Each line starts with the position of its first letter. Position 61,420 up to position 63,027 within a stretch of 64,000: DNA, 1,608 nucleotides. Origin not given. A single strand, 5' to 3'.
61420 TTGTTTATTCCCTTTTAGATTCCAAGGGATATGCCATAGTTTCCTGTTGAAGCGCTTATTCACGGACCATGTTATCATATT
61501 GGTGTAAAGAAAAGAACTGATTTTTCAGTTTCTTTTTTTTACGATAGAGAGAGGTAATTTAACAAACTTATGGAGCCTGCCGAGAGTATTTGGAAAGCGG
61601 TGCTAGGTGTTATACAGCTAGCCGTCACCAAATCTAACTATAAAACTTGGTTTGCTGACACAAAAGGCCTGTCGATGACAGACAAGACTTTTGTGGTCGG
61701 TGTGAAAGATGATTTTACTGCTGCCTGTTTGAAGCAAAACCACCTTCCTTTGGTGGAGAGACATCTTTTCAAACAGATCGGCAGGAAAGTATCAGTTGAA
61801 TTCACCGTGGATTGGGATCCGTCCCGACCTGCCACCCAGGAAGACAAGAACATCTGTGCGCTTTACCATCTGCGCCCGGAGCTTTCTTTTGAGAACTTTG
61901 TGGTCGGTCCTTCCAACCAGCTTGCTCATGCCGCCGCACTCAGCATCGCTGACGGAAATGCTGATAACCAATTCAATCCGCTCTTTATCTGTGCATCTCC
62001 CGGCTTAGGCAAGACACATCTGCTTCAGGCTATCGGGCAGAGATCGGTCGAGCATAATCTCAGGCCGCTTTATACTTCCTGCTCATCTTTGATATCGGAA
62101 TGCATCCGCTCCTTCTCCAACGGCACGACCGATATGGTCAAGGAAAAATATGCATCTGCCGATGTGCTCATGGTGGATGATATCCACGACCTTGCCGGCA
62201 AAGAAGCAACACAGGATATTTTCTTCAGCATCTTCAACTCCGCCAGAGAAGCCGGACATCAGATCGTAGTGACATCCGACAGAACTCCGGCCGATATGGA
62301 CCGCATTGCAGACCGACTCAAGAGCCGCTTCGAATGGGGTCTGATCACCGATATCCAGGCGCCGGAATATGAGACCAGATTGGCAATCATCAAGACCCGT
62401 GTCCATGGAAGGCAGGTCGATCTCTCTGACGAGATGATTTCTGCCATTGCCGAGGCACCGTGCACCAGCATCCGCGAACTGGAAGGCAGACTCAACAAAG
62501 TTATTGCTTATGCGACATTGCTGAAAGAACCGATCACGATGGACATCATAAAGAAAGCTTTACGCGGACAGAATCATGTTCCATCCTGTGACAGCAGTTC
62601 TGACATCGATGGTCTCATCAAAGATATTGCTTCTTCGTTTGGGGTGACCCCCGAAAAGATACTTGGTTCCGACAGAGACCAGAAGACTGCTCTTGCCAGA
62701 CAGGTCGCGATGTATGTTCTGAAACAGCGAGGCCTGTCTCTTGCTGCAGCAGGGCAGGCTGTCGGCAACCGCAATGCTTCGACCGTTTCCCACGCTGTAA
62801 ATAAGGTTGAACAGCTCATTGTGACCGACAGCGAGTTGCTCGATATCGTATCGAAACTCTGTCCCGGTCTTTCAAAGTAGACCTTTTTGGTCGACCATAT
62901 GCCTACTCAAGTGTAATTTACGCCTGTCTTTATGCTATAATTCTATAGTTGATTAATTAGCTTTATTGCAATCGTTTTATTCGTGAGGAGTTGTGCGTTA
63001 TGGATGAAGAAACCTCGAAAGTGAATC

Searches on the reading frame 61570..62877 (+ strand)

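Call 74: search_protein_families(library=pfam, proteins=[window:61570-62877:+], max_evalue=0.001)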
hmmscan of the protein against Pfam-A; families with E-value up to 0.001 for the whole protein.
window:61570-62877:+ (436 aa): 6 families
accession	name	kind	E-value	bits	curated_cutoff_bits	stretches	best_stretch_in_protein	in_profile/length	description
PF00308.24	Bac_DnaA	-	2.9e-51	174.3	23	1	102-261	2-162/162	Bacterial DnaA ATPAse domain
PF08299.17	Bac_DnaA_C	-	8.1e-17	61.5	31.5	1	348-413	3-69/69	Bacterial dnaA protein helix-turn-helix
PF01695.23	IstB_IS21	-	2.3e-09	37.6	24.1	1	138-241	95-197/238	IstB-like ATP binding protein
PF00004.35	AAA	-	2.7e-08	34.8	21.2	1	140-255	3-124/131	ATPase family associated with various cellular activities (AAA)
PF13401.12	AAA_22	-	0.00012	22.8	27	0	138-171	8-33/130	AAA domain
PF11638.13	DnaA_N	-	0.00016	21.7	24.6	1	5-61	1-58/65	DnaA N-terminal domain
